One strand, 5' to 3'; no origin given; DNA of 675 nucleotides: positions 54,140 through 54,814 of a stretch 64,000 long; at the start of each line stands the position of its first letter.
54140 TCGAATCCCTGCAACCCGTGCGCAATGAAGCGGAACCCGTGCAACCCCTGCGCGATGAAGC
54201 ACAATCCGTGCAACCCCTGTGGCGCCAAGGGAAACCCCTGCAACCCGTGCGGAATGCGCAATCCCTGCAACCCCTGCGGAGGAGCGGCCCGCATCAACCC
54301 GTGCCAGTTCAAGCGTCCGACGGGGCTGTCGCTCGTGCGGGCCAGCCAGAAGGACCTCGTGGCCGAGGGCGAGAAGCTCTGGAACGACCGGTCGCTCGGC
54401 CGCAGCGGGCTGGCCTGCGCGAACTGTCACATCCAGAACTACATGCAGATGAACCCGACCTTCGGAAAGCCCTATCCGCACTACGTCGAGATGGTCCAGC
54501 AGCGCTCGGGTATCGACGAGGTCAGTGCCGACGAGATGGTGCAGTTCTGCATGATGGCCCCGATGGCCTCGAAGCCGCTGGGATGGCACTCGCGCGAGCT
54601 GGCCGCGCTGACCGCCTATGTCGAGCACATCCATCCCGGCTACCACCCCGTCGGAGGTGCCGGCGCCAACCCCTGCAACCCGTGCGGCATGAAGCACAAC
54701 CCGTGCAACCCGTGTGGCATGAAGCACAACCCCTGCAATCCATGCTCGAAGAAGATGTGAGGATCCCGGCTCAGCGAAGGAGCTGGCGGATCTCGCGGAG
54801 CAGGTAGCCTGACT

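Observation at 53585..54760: Secreted c-type cytochrome built from Cys-rich NPC / C-N-P-C tandem repeats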

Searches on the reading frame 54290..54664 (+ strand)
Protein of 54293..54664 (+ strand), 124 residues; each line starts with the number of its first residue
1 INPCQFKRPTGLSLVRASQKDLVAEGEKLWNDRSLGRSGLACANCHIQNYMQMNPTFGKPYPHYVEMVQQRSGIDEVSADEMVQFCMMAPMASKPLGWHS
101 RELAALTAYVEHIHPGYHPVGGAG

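Call 10: search_solved_structures(query=window:54293-54664:+, max_evalue=10, show_alignments=4)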
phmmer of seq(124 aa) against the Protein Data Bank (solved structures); distinct sequences matched with E-value up to 10: 14.
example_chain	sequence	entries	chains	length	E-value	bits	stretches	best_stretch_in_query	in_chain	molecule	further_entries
1h31_A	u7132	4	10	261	0.0021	21.5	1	23-116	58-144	DIHEME CYTOCHROME C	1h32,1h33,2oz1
1oah_A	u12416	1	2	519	0.032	17.7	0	14-52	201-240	CYTOCHROME C NITRITE REDUCTASE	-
1qdb_A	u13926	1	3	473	0.23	14.9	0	26-50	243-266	CYTOCHROME C NITRITE REDUCTASE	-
2j7a_A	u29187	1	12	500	0.34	14.4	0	29-48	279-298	CYTOCHROME C NITRITE REDUCTASE NRFA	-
2vr0_A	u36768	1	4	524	0.39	14.2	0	29-48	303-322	CYTOCHROME C NITRITE REDUCTASE, CATALYTIC SUBUNIT NFRA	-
6q2u_A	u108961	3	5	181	0.5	13.8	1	18-114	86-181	Cytochrome c4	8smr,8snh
3owm_A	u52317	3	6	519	0.8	13.2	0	24-53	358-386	Eight-heme nitrite reductase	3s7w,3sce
3uu9_A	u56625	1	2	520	0.81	13.2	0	24-53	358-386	Eight-heme nitrite reductase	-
3rkh_A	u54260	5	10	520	0.81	13.2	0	24-53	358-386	Eight-heme nitrite reductase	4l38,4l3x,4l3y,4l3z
4q4u_A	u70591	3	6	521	0.83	13.1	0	24-53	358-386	Eight-heme nitrite reductase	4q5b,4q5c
2ot4_A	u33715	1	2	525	0.85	13.1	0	24-53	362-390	Eight-heme nitrite reductase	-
4q0t_A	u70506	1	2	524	0.85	13.1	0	24-53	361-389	Eight-heme nitrite reductase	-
2zo5_A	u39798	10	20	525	0.85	13.1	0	24-53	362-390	Eight-heme nitrite reductase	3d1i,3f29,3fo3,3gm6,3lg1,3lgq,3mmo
1etp_A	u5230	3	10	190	1.1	12.7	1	21-113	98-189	CYTOCHROME C4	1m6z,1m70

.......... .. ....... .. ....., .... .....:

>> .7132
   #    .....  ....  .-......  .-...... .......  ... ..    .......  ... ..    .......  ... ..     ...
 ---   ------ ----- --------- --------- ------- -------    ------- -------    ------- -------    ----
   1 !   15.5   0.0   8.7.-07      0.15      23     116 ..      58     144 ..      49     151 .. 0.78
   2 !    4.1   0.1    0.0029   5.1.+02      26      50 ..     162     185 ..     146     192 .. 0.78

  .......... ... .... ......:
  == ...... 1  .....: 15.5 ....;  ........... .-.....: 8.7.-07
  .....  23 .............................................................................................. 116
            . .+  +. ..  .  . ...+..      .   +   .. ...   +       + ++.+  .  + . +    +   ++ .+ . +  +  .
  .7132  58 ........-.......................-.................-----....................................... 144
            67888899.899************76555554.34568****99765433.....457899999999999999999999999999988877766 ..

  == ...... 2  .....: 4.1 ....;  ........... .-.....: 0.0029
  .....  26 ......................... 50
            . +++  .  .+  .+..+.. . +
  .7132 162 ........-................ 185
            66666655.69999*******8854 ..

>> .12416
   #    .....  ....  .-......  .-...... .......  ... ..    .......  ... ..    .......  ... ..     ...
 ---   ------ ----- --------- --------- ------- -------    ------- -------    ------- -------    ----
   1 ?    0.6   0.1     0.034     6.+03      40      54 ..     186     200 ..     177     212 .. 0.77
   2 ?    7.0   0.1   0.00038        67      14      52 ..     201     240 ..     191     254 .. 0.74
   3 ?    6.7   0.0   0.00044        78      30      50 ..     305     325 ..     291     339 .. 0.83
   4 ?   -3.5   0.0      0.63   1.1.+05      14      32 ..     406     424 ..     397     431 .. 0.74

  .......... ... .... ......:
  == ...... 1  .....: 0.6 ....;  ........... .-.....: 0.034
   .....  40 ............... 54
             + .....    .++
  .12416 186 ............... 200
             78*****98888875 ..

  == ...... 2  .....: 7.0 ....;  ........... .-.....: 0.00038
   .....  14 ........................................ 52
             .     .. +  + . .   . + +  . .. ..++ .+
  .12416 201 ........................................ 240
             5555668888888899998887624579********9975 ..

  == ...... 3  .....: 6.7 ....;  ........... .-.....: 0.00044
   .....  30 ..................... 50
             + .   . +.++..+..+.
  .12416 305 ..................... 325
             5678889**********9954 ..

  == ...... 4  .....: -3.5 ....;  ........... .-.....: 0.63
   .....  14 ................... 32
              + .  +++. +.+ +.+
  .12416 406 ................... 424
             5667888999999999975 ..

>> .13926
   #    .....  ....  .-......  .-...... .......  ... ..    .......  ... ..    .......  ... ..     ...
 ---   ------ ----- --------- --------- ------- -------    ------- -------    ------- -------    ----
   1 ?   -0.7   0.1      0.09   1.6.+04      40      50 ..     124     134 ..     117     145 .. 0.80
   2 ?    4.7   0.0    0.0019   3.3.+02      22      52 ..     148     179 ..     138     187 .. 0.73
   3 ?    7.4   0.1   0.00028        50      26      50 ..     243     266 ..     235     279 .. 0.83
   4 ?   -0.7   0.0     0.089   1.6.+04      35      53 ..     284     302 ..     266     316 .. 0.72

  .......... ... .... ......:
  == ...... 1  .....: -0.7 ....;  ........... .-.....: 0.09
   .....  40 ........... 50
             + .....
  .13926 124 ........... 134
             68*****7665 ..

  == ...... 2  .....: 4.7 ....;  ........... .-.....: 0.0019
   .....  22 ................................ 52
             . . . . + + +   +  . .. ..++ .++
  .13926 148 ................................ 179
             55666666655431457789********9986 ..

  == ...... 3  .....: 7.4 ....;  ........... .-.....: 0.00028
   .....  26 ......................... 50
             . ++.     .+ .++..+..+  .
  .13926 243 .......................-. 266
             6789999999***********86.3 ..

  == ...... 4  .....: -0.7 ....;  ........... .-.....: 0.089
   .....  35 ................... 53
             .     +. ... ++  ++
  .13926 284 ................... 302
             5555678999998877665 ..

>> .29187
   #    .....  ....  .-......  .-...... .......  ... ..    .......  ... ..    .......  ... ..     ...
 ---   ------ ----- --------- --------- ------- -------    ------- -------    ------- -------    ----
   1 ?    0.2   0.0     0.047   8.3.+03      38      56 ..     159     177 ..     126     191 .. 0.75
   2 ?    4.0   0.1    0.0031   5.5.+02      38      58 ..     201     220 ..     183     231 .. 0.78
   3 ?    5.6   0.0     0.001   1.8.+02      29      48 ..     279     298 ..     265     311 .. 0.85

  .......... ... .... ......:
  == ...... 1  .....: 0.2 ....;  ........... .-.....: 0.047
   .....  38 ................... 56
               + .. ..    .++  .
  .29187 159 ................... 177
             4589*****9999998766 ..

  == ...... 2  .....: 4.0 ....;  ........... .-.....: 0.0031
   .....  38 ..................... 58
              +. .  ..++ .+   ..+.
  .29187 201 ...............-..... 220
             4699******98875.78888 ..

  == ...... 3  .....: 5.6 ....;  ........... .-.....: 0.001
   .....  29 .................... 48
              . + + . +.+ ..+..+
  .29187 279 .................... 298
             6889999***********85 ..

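Call 15: search_solved_structures(query=A1, max_evalue=1, show_alignments=3)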
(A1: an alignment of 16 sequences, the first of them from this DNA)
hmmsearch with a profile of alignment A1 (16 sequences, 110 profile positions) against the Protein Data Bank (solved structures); distinct sequences matched with E-value up to 1: 43.
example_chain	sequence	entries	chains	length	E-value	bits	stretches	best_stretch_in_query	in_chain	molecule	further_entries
1h31_A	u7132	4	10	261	7e-05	26.1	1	12-104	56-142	DIHEME CYTOCHROME C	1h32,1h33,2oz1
2c1d_A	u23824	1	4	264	0.0021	21.3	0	13-43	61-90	SOXA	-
6fu3_A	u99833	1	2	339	0.0034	20.6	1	9-38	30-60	Protein CcpR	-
6qkn_A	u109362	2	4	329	0.0036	20.5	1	9-38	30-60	Cytochrome-c peroxidase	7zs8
1iqc_A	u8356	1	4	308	0.0038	20.5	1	8-39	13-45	di-heme peroxidase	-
6e1c_A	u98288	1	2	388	0.0048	20.1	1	10-44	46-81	Di-heme enzyme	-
1eys_C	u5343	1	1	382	0.0099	19.1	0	8-41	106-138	PHOTOSYNTHETIC REACTION CENTER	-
3o5c_A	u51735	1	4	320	0.013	18.7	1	9-38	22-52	Cytochrome c551 peroxidase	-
4o1q_A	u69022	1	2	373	0.018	18.3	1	7-43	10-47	Methylamine utilization protein MauG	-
3rlm_A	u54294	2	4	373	0.019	18.2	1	10-43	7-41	Methylamine utilization protein MauG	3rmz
3sle_A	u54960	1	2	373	0.02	18.1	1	10-43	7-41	Methylamine utilization protein MauG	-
3wmm_C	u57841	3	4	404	0.023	18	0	8-41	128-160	Photosynthetic reaction center C subunit | Photosynthetic reaction center cytochrome c subunit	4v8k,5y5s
7c52_C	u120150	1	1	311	0.023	17.9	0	8-41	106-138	Photosynthetic reaction center cytochrome c subunit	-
3sjl_A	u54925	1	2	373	0.024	17.9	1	10-43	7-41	Methylamine utilization protein mauG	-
4l1q_A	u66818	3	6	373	0.025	17.9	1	10-43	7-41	Methylamine utilization protein MauG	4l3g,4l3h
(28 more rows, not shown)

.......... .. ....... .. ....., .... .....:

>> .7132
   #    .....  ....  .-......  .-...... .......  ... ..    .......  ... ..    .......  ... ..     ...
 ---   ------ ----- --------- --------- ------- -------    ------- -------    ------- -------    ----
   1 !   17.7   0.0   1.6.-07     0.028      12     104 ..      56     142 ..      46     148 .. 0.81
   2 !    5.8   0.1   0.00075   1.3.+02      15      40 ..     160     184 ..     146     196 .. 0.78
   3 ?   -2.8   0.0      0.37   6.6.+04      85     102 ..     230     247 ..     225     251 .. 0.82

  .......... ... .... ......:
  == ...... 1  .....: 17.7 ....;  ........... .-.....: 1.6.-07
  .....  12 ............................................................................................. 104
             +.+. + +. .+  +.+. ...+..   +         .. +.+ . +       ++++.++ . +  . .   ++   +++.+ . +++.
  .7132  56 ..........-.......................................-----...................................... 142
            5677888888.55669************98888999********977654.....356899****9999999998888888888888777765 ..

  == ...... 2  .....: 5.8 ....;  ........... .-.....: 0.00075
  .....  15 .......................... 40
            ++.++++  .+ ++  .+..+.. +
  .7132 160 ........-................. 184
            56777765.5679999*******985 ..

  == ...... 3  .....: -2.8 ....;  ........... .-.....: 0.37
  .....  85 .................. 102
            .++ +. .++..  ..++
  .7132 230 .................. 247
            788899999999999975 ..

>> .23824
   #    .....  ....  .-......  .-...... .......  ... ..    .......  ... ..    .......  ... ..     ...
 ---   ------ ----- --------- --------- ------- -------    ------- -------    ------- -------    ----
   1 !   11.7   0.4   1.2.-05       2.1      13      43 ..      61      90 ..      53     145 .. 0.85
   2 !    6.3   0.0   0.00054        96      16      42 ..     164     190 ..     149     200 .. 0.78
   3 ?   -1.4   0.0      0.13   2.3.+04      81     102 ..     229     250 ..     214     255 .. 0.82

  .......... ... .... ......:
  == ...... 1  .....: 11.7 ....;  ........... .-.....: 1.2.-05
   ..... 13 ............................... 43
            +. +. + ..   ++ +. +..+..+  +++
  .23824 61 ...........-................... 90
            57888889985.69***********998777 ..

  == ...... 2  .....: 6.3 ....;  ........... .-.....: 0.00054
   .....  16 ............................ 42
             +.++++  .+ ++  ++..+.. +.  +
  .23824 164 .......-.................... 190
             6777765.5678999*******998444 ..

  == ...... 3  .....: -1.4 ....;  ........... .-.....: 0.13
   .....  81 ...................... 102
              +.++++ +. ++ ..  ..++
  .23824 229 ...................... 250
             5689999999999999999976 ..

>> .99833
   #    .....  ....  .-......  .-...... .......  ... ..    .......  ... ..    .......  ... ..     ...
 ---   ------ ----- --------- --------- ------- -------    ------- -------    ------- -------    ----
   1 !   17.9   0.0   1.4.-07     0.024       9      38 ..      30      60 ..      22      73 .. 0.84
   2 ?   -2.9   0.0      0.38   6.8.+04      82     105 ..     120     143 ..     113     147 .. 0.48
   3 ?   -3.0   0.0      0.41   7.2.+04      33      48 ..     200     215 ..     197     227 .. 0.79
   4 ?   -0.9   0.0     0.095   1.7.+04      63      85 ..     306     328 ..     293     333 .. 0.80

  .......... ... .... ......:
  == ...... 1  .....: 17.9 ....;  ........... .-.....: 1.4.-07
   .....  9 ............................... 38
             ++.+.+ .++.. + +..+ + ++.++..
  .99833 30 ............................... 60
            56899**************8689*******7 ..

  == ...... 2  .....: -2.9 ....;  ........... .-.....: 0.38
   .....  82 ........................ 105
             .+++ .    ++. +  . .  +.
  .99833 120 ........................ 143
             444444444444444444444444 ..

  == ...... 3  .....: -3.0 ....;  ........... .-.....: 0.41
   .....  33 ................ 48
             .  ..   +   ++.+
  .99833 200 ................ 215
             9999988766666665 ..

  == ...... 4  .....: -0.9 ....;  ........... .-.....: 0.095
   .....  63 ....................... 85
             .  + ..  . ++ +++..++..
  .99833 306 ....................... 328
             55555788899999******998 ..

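Call 16: find_related_loci(query=A1, collection=genome_contigs, flank=10000)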
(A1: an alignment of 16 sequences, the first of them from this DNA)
Query A1 (111 aa) in genome_contigs; peptide patterns used: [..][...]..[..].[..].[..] (x = any residue, [..] = any of these).
315 stretches matched a pattern; 274 encode a relative of the query (tblastn E <= 1e-3); the best 80 are kept; 80 distinct loci.
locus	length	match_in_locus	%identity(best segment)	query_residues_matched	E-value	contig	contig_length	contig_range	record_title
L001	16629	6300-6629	65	2-111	3e-50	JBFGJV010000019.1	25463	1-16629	MAG: Myxococcota bacterium isolate Mix_sand03.2021.01.D.30 k141_540606_length_25463_cov_19.6064, whole genome shotgun se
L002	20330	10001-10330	64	2-111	7e-50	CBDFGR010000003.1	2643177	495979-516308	MAG: Myxococcota bacterium isolate ad521999-ae95-4a27-8e19-38f7542cab83 genome assembly, contig: contig_3, whole genome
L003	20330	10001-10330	64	2-111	1e-47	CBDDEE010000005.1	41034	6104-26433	MAG: Myxococcota bacterium isolate 73384339-dcb6-4e61-b93f-9f18697b7e07 genome assembly, contig: contig_5, whole genome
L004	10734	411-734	59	3-110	8e-44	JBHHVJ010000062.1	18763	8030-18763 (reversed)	MAG: Myxococcota bacterium isolate S.4.sp2_bin.52 NODE_1039_length_18763_cov_7.083868, whole genome shotgun sequence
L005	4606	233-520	67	16-111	5e-44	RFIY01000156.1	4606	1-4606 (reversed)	MAG: Candidatus Dadabacteria bacterium isolate J088 k99_382689, whole genome shotgun sequence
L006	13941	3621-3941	60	2-108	7e-43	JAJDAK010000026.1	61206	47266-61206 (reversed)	MAG: Deltaproteobacteria bacterium isolate OFTM388 OFTM388_25, whole genome shotgun sequence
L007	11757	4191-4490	61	12-111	7e-40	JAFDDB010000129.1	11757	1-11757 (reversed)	MAG: Deltaproteobacteria bacterium isolate Meg19_02_Bin_157 Meg19_02_Bin_157_scaffold_9529, whole genome shotgun sequenc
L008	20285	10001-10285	64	17-111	9e-40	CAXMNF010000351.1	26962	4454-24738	MAG: uncultured Gammaproteobacteria bacterium isolate 07C-BC-St02_bin.13.orig genome assembly, contig: k141_2478156, who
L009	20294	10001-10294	59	13-110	2e-39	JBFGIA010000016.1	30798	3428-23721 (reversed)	MAG: Gemmatimonadota bacterium isolate Mix_sand02.2020.12.Z.53 k141_3418393_length_30798_cov_11.0003, whole genome shotg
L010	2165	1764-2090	55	3-110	3e-39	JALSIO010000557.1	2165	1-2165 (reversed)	MAG: Myxococcales bacterium isolate 354-166_metabat2_scaf2bin.036 354-166_scaffold_40795_c1, whole genome shotgun sequen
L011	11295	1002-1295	57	13-110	5e-39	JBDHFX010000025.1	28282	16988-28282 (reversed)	MAG: Gemmatimonadota bacterium isolate M8-58_Bin_324 M8-58_Bin_324_scaffold_14235, whole genome shotgun sequence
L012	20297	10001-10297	57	13-111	1e-38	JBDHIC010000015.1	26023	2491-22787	MAG: Gemmatimonadota bacterium isolate M8-62_Bin_88 M8-62_Bin_88_scaffold_17880, whole genome shotgun sequence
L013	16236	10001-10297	57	13-111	8e-39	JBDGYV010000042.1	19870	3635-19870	MAG: Gemmatimonadota bacterium isolate M3-38_Bin_144 M3-38_Bin_144_scaffold_12069, whole genome shotgun sequence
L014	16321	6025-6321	57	13-111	9e-39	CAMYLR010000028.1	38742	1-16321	MAG: uncultured Gemmatimonadales bacterium isolate ES_M_Gemmatimonadota_02 genome assembly, contig: scaffold_656, whole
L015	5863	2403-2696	56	13-110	3e-38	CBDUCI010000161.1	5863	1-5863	MAG TPA_asm: uncultured bacterium isolate ERR2431957_metabat2_43 genome assembly, contig: ERZ23878503.6402, whole genome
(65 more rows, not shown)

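Call 68: search_protein_representatives(protein=window:54290-54658:+)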
Query: 123 residues. Proteins with E-value up to 0.001 (for the whole library): 267; up to 1e-10: 173; up to 1e-30: 11. The best 150 are listed.
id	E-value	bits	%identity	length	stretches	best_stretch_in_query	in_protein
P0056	2.1e-41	157.2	56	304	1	2-121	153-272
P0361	5.5e-41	155.9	62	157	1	10-121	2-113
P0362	1.5e-37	144.8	61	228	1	2-106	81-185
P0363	2.7e-36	140.8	57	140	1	3-109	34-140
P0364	3.5e-36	140.4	56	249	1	5-118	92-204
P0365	1.2e-35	138.6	63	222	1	16-120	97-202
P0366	1.1e-33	132.3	60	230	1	19-122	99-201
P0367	8.2e-32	126.3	53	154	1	6-122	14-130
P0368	2.2e-31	124.9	47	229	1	2-116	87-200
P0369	7.0e-31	123.3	53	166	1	9-121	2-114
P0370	7.2e-31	123.2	48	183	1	7-116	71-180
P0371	1.4e-30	122.3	54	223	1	20-122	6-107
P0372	7.2e-30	120.0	48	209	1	2-119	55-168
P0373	1.1e-29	119.4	54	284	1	2-114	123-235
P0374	4.3e-29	117.5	52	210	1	6-119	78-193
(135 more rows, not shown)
